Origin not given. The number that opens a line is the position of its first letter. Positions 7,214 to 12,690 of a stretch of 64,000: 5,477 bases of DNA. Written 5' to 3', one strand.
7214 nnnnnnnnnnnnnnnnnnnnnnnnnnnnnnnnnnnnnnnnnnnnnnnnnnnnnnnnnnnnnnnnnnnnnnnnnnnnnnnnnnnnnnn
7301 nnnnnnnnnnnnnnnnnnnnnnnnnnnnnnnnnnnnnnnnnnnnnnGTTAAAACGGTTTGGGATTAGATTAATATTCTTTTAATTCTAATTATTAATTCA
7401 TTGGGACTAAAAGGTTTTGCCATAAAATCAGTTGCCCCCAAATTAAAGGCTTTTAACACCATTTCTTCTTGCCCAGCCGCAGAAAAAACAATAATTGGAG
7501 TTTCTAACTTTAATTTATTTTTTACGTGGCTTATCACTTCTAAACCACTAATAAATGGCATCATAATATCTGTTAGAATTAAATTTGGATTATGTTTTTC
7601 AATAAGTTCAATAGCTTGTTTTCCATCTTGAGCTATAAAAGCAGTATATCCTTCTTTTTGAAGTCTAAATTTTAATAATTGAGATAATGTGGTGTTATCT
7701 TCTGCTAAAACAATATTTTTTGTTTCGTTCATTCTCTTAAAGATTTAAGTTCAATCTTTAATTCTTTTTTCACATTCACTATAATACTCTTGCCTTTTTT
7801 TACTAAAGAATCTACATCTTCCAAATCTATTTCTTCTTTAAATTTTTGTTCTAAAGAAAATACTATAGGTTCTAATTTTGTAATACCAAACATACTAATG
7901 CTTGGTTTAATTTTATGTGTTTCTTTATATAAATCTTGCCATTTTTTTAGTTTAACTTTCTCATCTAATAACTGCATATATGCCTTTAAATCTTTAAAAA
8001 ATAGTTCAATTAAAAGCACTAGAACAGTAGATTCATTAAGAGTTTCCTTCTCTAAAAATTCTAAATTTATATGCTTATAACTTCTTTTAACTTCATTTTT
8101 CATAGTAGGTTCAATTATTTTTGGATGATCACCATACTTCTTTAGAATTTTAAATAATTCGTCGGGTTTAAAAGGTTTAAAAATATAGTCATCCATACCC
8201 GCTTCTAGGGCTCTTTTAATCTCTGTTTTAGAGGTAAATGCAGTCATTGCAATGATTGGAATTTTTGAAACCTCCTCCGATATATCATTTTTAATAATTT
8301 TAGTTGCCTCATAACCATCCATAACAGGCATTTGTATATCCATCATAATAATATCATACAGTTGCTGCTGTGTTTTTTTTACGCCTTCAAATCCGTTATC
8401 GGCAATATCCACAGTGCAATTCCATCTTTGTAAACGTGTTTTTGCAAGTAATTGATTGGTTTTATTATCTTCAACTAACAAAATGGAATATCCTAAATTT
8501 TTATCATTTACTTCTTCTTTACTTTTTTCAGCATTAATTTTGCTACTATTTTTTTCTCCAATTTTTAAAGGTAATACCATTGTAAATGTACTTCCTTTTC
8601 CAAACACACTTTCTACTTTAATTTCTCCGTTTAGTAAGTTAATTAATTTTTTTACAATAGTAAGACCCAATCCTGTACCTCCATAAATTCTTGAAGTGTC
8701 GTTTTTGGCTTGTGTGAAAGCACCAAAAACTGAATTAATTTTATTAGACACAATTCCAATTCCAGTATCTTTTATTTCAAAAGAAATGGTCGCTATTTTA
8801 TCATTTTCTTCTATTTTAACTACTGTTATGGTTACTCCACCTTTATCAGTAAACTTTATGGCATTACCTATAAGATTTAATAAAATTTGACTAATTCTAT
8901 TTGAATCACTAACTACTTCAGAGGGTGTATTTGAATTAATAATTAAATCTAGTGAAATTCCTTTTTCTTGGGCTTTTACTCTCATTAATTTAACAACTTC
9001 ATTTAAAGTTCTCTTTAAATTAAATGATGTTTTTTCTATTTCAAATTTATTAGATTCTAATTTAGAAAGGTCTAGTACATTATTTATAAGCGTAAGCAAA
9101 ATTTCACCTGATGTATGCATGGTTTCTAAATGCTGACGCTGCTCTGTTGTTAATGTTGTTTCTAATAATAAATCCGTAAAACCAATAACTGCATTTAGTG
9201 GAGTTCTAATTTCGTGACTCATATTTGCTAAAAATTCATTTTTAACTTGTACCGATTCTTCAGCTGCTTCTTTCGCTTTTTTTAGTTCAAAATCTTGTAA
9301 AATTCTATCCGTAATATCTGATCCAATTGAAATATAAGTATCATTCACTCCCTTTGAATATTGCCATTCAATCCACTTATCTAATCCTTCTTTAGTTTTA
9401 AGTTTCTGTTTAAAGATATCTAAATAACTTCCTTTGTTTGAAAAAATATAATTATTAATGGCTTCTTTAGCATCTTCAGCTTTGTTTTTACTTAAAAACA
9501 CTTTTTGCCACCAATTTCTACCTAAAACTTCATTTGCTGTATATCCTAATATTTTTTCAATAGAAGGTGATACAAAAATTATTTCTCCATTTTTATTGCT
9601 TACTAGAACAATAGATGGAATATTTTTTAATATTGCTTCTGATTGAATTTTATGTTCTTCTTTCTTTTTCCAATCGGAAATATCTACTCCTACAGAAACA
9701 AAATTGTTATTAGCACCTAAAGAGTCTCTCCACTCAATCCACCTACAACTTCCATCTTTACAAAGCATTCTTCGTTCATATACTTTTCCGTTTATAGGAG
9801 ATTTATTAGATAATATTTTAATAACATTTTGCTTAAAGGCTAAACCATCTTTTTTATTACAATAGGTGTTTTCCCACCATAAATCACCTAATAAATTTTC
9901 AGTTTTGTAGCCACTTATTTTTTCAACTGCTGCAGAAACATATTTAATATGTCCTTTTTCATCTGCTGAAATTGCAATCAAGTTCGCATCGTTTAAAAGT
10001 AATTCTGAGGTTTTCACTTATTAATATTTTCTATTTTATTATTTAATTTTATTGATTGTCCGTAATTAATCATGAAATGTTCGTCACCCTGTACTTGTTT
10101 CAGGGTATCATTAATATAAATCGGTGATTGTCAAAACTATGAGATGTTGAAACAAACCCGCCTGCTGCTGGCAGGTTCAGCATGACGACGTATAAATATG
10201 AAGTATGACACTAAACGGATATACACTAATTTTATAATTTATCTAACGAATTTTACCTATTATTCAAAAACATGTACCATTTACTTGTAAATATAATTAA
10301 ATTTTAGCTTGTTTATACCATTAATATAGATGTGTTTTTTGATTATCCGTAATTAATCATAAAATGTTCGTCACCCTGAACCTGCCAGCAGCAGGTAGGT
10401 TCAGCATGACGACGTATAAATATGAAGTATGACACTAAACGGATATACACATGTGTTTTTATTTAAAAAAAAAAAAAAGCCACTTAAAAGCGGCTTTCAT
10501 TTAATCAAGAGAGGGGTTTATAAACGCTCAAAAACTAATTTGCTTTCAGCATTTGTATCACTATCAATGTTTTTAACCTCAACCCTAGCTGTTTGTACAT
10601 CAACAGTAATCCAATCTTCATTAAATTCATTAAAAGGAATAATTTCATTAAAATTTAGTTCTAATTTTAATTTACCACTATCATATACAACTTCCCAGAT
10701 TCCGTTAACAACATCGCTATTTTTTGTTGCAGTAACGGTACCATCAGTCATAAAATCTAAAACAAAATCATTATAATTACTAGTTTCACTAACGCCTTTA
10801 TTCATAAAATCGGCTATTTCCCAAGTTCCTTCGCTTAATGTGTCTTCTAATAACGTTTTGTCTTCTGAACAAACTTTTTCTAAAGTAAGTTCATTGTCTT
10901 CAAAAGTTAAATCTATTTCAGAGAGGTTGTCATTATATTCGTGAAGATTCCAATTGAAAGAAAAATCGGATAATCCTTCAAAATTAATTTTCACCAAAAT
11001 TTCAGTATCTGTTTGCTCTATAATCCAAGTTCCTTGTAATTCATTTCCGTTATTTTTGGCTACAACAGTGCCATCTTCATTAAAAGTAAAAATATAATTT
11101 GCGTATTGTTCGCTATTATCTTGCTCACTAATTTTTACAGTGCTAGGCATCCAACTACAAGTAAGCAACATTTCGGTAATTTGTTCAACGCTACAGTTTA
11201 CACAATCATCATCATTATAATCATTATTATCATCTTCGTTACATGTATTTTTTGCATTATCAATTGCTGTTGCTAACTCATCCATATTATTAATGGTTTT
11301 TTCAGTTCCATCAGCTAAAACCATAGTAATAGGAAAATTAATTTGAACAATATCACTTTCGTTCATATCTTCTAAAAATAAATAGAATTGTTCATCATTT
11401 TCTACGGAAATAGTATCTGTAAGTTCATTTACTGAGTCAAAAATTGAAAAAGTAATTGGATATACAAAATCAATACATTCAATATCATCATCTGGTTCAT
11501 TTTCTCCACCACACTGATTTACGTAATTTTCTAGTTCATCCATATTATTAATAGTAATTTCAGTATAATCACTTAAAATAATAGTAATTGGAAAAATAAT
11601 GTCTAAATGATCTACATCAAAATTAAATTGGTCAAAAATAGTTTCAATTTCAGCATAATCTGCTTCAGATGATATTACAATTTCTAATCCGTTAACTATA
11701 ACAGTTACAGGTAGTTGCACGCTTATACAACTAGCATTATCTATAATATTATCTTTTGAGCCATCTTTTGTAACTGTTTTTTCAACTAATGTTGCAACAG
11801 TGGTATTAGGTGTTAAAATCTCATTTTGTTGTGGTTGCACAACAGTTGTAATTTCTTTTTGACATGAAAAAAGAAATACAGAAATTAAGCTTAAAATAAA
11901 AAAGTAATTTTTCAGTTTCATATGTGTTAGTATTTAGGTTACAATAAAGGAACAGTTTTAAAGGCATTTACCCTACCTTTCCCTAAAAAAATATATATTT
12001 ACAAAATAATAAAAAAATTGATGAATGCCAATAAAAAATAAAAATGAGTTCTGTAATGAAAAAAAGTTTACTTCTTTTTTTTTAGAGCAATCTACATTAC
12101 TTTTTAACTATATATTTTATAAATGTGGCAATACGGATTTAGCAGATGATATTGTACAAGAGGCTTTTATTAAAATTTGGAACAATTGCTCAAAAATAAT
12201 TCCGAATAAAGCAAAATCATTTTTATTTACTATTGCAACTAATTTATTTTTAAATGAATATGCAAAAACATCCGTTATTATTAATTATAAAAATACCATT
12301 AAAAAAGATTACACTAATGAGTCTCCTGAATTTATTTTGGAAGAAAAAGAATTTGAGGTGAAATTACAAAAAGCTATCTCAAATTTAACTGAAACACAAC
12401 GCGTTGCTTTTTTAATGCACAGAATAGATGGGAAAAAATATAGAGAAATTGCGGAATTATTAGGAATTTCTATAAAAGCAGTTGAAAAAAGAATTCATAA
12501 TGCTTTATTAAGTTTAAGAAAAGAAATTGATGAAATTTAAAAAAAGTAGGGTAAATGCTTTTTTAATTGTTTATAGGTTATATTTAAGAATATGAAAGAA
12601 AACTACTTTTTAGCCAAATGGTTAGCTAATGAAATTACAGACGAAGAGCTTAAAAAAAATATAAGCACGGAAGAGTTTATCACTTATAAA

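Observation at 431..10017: Seven-gene phosphorelay-controlled, envelope-spanning polysaccharide synthesis/decoration/export system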

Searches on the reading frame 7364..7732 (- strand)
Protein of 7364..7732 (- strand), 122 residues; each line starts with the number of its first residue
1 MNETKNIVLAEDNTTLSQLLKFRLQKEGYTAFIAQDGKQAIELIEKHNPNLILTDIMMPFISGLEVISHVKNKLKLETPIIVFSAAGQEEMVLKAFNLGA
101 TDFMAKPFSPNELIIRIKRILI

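Call 3: search_protein_families(library=pfam, proteins=[window:7364-7732:-], max_evalue=0.01)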
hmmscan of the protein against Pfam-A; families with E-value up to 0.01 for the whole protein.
window:7364-7732:- (122 aa): 1 family
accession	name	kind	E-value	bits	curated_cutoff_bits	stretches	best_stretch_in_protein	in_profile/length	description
PF00072.30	Response_reg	-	3.5e-28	98.4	30.2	1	7-117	1-110/111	Response regulator receiver domain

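Call 5: search_protein_families(library=ncbifam, proteins=[window:7364-7732:-], max_evalue=0.001)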
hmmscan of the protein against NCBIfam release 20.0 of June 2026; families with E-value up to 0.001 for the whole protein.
window:7364-7732:- (122 aa): 99 families (the best 25 are shown)
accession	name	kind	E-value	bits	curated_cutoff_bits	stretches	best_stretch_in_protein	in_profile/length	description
TIGR02154.1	PhoB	equivalog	2.3e-28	99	296.2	1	4-121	2-120/226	phosphate regulon transcriptional regulator PhoB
NF040534.1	resp_reg_YycF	equivalog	3.8e-28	98.3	340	1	5-119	1-113/231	response regulator YycF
NF045944.1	ResRegRpaBCyano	equivalog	1.9e-26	92.9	330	1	9-121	2-112/229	response regulator transcription factor RpaB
NF053854.1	RespRegPhoBBctds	equivalog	8.2e-26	90.7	270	1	7-121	1-115/225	two-component system response regulator PhoB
NF033120.0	vanR_FM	exception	8.9e-25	87.7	460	1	6-118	5-115/231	vancomycin resistance response regulator transcription factor, VanR-F/VanR-M family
NF051850.1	RespRegRprY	equivalog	1e-24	87.3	370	1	1-121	1-120/234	response regulator transcription factor RprY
NF040689.1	MtrAB_MtrA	equivalog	1e-24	87.1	300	1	7-119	1-111/219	MtrAB system response regulator MtrA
NF012227.0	AdeR_RR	equivalog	3e-23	82.5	340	1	3-121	10-126/239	efflux system response regulator transcription factor AdeR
TIGR02875.1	spore_0_A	equivalog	2.7e-22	79.3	200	1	6-120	4-121/262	sporulation transcription factor Spo0A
NF008199.0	PRK10955.1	equivalog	4.2e-22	79.2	341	1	6-121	3-115/232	envelope stress response regulator transcription factor CpxR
NF007005.1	PRK09468.1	equivalog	4.8e-22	78.5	331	1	3-121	2-119/237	osmolarity response regulator transcription factor OmpR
NF007135.0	PRK09581.1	equivalog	1.1e-21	77.3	474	1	6-119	4-118/457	PleD family two-component system response regulator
NF008296.0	PRK11083.1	equivalog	1.6e-21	76.8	273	1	4-121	3-118/228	two-component system response regulator CreB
NF045991.1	RespRegCtrARhodob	equivalog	1.8e-21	76.9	350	1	7-121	3-116/224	response regulator transcription factor CtrA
NF033117.2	vanR_ACDEGLN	exception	3.3e-21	75.9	350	1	7-119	1-111/226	VanR-ABDEGLN family response regulator transcription factor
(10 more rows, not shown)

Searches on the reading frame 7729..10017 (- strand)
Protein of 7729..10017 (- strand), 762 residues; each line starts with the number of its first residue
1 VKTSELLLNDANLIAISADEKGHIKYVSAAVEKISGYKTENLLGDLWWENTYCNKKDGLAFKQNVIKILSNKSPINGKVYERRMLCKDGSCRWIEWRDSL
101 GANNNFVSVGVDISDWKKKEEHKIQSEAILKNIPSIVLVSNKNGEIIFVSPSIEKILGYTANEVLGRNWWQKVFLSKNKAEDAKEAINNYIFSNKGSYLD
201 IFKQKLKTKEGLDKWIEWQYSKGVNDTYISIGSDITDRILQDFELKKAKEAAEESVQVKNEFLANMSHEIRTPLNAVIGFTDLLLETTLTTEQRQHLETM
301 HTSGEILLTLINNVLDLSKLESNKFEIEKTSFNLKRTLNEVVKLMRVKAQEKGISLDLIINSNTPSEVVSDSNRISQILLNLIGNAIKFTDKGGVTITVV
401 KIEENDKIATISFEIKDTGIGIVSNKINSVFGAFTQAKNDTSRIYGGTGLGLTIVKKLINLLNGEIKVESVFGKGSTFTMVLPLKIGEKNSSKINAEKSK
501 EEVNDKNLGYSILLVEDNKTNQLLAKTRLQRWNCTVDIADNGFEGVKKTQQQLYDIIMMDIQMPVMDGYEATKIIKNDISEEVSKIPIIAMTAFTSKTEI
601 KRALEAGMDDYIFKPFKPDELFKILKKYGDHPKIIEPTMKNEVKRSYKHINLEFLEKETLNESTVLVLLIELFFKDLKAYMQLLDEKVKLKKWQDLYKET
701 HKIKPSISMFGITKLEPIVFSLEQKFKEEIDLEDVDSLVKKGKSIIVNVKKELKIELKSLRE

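Call 3: search_protein_families(library=pfam, proteins=[window:7729-10017:-], max_evalue=0.01)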
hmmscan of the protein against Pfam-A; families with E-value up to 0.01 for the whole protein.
window:7729-10017:- (762 aa): 10 families
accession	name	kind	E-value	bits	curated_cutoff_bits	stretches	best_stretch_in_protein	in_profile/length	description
PF00072.30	Response_reg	-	1.3e-27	96.6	30.2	1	512-625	1-110/111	Response regulator receiver domain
PF02518.31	HATPase_c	-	1.9e-26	93.1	26.4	1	371-485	2-110/111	Histidine kinase-, DNA gyrase B-, and HSP90-like ATPase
PF00512.31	HisKA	-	2.4e-22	79.2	26.9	1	259-322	2-65/66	His Kinase A (phospho-acceptor) domain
PF13426.13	PAS_9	-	1e-14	55.1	27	2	135-189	2-51/103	PAS domain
PF08447.18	PAS_3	-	2e-14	54.1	25.6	2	25-97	2-71/89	PAS fold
PF00989.32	PAS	-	3.7e-12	46.7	22.6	1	127-168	4-45/113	PAS fold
PF13188.13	PAS_8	-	8.1e-08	32.3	21.8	1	127-173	4-50/65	PAS domain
PF08448.16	PAS_4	-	1.3e-07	32.3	23.1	1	130-191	1-60/110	PAS fold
PF01627.28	Hpt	-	3.3e-05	24.5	24.6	1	669-757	2-78/84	Hpt domain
PF13589.12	HATPase_c_3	-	0.0045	17.4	25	0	379-453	7-78/137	Histidine kinase-, DNA gyrase B-, and HSP90-like ATPase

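Call 5: search_protein_families(library=ncbifam, proteins=[window:7729-10017:-], max_evalue=0.001)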
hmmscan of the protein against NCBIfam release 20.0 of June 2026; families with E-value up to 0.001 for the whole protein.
window:7729-10017:- (762 aa): 148 families (the best 25 are shown)
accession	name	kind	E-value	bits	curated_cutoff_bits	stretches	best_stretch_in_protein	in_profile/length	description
NF008318.0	PRK11107.1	equivalog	5.9e-124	415.1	890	2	240-509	274-540/920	two-component sensor histidine kinase BarA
NF041947.1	LuxQ_Vibrio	equivalog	1.5e-108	363.9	1200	1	227-630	440-840/843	quorum-sensing autoinducer 2 sensor kinase/phosphatase LuxQ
TIGR02956.1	TMAO_torS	equivalog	1.4e-105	354.4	676.5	1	246-725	451-939/967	TMAO reductase system sensor histidine kinase/response regulator TorS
NF008302.0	PRK11091.1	equivalog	1.9e-97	327.3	838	1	127-720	158-737/779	aerobic respiration two-component sensor histidine kinase ArcB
NF011874.0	PRK15347.1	equivalog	2.4e-92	310.5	852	2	243-486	382-616/921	two component system sensor kinase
NF038297.2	hybrid_HK_HrmK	equivalog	7.2e-87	292.4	725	1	244-628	220-607/607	hybrid histidine kinase/response regulator HrmK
NF045901.1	HisKinLetSLeg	equivalog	4.8e-82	276.3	1650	2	242-484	276-518/906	two-component system sensor histidine kinase LetS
NF008099.0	PRK10841.1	equivalog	5.5e-76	256.1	920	2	226-498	437-704/949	two-component system sensor histidine kinase RcsC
NF046044.1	PnpS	equivalog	2.5e-62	211.1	400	1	117-483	48-390/390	two-component system histidine kinase PnpS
NF007420.1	PRK09959.1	equivalog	7.5e-61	205.9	1995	1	224-750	677-1186/1197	acid-sensing system histidine kinase EvgS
NF008543.0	PRK11466.1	equivalog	1.4e-60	205.2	982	1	244-732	429-891/914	TMAO reductase system sensor histidine kinase/response regulator TorS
NF047874.1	MASE3_PAS_HK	subfamily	3e-56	191.5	560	1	119-504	260-645/655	MASE3 domain-containing sensor histidine kinase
NF047465.1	hybrid_HK_LvrA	exception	1e-55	189.1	1200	1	243-636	186-591/819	hybrid histidine kinase/response regulator LvrA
NF041832.1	near_NosP_CTERM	subfamily_domain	2.3e-55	188.2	400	1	257-625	5-366/370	NahK/ErcS family hybrid sensor histidine kinase/response regulator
TIGR02966.1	phoR_proteo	equivalog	9.4e-51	172.8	334.2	1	125-481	7-332/333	phosphate regulon sensor histidine kinase PhoR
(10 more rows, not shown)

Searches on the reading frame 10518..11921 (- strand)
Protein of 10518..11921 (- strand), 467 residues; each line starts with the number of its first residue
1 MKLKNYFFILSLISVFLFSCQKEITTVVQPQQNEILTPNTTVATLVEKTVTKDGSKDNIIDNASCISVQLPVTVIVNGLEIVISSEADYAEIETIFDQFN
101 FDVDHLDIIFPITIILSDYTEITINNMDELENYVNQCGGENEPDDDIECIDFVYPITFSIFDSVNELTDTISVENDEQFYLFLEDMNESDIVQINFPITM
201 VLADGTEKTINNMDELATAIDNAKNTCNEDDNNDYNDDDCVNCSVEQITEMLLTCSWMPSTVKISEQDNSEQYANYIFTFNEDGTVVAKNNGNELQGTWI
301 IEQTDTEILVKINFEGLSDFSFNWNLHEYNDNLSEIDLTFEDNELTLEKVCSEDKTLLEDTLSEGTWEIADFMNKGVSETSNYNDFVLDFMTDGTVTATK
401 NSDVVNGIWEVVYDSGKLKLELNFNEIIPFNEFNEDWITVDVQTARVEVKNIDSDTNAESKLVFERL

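Call 3: search_protein_families(library=pfam, proteins=[window:10518-11921:-], max_evalue=0.01)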
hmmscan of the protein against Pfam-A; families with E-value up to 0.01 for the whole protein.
window:10518-11921:- (467 aa): 3 families
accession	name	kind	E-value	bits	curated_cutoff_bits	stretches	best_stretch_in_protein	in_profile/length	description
PF16270.11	DUF4923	-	0.0012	19.2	22.8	0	275-341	76-135/176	Lipocalin-like domain (DUF4923)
PF03724.22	META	-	0.0024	18.3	24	0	360-408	2-47/109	META domain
PF16414.11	NPC1_N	-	0.0099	16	27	0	18-151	91-218/244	Niemann-Pick C1 N terminus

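Call 5: search_protein_families(library=ncbifam, proteins=[window:10518-11921:-], max_evalue=0.001)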
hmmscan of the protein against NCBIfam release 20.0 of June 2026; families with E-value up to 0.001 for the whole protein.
window:10518-11921:- (467 aa): 0 families

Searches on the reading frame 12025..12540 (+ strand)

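Call 80: search_protein_families(library=pfam, proteins=[window:12025-12540:+], max_evalue=0.001)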
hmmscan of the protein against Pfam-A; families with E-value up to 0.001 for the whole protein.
window:12025-12540:+ (171 aa): 4 families
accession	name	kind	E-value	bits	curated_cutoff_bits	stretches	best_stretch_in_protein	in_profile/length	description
PF08281.18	Sigma70_r4_2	-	8.6e-18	64.2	25.7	1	113-163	3-53/54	Sigma-70, region 4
PF04542.20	Sigma70_r2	-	8.4e-11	42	24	1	25-82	8-68/71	Sigma-70 region 2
PF04545.22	Sigma70_r4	-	2.2e-07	30.7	24.1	1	117-166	1-50/50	Sigma-70, region 4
PF13384.12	HTH_23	-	5.9e-05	23.2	24.6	1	121-158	2-39/50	Homeodomain-like domain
